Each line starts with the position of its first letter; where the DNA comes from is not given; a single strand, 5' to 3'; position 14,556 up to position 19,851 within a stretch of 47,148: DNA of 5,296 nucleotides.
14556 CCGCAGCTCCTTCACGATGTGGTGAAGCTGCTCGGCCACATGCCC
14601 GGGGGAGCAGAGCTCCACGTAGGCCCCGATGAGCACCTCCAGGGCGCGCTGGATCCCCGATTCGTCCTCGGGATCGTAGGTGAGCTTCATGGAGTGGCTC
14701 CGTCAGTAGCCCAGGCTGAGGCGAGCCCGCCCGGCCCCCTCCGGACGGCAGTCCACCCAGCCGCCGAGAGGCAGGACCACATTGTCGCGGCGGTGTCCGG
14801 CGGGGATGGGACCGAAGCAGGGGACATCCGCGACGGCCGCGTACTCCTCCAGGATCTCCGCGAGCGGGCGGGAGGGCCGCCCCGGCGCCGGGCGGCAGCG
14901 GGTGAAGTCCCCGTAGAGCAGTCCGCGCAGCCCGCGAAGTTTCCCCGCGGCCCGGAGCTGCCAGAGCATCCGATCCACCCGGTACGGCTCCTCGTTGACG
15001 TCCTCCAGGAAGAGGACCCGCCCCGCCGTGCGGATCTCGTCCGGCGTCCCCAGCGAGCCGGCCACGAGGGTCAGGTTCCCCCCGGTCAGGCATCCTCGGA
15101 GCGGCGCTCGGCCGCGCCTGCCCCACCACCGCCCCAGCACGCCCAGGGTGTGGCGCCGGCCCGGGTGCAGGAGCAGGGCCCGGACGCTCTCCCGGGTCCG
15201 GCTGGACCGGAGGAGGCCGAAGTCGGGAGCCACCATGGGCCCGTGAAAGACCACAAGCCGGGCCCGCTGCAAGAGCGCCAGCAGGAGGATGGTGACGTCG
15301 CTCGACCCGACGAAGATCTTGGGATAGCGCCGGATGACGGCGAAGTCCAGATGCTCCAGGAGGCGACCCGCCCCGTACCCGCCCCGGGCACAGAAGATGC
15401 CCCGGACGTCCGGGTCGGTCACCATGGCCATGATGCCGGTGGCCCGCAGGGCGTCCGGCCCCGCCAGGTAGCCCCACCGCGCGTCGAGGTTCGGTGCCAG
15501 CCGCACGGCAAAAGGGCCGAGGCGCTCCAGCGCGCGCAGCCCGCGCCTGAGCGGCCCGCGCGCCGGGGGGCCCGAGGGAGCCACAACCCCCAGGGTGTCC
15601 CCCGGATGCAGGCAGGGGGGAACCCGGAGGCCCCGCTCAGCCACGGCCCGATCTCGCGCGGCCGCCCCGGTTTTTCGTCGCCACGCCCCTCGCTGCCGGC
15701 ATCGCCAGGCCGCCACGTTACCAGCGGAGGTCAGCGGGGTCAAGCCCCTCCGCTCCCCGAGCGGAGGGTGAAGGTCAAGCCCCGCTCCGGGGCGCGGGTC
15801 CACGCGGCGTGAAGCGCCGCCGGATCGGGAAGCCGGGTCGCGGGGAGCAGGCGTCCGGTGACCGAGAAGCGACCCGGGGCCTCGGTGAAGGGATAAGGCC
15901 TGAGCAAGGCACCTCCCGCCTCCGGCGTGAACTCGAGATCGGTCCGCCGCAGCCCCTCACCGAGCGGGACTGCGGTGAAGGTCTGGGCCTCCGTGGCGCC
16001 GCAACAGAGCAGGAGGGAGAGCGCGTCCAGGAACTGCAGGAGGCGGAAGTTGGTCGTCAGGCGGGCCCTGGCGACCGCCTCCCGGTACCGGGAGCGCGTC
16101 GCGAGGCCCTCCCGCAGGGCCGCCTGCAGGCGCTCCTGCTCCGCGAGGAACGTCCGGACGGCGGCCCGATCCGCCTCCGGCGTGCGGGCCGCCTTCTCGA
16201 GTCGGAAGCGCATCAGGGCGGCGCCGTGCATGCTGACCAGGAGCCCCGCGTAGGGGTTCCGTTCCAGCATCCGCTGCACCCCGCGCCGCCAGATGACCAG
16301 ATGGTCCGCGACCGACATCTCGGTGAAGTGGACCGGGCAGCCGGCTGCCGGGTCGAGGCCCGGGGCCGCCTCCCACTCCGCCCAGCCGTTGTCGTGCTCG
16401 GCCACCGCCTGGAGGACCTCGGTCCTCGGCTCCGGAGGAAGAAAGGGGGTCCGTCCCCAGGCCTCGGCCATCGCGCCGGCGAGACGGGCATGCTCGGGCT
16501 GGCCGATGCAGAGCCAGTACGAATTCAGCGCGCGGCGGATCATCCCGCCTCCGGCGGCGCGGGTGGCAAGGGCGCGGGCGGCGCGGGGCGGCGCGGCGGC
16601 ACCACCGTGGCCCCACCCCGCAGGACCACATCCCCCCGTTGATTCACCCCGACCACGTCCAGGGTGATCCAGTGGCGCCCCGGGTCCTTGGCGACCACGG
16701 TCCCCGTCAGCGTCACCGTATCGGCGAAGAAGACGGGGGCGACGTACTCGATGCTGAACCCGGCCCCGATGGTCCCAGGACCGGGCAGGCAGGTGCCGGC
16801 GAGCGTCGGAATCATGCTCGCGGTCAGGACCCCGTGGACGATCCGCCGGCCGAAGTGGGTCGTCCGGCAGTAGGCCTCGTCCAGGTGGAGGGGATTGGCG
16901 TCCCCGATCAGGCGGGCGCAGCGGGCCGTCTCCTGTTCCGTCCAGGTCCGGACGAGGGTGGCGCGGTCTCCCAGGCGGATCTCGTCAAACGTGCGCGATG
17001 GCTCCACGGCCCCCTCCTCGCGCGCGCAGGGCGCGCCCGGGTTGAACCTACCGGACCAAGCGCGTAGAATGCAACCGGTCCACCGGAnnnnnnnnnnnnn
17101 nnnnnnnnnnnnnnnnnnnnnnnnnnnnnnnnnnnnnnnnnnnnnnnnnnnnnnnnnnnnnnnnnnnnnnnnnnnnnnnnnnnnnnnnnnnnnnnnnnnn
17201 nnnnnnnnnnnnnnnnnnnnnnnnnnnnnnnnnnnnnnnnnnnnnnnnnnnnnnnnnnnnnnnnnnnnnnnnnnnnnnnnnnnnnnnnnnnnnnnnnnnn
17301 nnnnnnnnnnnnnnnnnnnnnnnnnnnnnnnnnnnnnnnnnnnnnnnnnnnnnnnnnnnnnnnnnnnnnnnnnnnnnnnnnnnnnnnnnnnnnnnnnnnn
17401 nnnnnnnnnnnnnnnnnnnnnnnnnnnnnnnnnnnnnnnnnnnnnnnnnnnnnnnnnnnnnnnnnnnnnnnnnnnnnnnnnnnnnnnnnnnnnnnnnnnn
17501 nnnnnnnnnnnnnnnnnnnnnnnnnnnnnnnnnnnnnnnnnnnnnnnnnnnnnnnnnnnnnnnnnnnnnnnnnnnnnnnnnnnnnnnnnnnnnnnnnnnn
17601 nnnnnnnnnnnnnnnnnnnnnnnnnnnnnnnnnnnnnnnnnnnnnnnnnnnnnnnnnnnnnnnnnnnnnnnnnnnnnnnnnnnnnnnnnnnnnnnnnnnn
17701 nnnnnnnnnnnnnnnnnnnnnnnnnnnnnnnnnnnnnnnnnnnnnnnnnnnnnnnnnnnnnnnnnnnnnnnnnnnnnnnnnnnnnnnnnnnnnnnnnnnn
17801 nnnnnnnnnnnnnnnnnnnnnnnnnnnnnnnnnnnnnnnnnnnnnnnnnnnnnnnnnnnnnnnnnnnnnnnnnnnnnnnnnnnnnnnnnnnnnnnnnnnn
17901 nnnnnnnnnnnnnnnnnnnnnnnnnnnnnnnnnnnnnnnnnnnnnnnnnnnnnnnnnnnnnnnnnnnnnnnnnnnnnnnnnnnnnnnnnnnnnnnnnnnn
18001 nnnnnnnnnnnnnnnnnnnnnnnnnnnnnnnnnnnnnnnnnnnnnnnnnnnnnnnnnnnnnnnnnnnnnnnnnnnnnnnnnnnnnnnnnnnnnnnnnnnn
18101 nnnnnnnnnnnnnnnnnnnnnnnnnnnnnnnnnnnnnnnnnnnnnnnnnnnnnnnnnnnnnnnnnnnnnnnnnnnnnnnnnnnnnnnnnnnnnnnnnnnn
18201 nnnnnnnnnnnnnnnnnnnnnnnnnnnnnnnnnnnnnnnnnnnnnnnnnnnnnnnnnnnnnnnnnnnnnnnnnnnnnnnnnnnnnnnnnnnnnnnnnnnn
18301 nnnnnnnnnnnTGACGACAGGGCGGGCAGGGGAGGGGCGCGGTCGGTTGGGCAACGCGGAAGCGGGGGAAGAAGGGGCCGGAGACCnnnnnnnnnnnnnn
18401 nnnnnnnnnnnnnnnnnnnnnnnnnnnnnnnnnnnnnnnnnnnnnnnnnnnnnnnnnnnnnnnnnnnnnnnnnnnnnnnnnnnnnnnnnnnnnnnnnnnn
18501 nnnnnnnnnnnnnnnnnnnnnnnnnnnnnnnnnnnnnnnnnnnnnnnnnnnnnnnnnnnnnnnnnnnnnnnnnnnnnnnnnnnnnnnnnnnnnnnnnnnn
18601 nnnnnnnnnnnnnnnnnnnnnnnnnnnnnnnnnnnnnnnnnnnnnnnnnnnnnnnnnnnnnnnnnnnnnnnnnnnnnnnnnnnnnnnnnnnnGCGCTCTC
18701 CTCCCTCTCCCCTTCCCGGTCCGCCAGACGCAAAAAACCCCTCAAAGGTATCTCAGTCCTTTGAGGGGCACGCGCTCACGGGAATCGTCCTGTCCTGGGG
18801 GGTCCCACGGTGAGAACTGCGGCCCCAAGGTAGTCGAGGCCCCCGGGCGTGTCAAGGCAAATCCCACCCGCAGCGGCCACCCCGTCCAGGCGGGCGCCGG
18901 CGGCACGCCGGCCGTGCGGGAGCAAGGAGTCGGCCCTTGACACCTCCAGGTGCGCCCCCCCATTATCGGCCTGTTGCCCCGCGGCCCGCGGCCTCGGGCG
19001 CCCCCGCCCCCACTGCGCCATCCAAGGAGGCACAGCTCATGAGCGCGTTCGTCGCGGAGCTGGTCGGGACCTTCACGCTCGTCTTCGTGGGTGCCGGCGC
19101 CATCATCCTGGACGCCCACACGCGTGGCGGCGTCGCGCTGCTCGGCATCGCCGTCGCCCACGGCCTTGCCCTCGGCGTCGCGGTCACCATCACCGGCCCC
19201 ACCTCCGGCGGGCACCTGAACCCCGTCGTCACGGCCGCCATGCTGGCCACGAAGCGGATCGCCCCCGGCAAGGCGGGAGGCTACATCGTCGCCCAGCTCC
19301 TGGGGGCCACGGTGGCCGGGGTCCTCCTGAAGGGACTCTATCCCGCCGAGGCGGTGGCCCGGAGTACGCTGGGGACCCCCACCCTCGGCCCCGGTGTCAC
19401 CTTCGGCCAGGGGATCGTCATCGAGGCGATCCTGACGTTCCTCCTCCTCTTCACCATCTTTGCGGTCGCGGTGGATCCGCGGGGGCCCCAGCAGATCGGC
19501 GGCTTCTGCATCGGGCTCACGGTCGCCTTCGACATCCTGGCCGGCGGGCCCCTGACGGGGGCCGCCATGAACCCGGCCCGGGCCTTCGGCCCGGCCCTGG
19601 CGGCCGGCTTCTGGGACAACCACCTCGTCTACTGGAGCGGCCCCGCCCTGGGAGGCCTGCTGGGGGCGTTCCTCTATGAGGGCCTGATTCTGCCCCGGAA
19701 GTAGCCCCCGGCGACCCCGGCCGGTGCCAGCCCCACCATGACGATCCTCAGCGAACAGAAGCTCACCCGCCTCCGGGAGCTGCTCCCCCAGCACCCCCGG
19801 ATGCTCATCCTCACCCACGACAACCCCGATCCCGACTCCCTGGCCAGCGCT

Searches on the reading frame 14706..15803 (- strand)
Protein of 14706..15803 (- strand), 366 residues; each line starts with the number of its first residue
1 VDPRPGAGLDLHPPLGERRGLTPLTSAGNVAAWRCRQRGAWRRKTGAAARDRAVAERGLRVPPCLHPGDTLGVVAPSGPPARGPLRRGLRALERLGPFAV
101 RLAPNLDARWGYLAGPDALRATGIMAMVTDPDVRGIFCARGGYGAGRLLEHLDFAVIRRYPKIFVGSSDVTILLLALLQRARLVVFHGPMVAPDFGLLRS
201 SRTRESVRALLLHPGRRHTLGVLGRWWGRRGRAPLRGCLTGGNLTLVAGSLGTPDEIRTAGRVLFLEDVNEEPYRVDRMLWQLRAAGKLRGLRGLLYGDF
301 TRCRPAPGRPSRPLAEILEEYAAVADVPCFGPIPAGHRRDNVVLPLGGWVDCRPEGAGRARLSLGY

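Call 72: search_protein_families(library=pfam, proteins=[window:14706-15803:-], max_evalue=1e-7)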
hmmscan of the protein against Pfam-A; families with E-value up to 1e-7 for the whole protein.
window:14706-15803:- (366 aa): 2 families
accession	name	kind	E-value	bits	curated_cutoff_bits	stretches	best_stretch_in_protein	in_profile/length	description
PF02016.21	Peptidase_S66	-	3.5e-33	114.8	25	1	72-188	2-121/121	LD-carboxypeptidase N-terminal domain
PF17676.7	Peptidase_S66C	-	1.3e-30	106.9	23.7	1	236-350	1-118/120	LD-carboxypeptidase C-terminal domain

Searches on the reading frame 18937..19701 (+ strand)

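Call 72: search_protein_families(library=pfam, proteins=[window:18937-19701:+], max_evalue=1e-7)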
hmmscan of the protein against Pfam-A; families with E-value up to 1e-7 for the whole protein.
window:18937-19701:+ (255 aa): 1 family
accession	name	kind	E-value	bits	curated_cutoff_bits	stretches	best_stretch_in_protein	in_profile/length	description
PF00230.25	MIP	-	3.9e-56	190.7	25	1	31-247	4-222/222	Major intrinsic protein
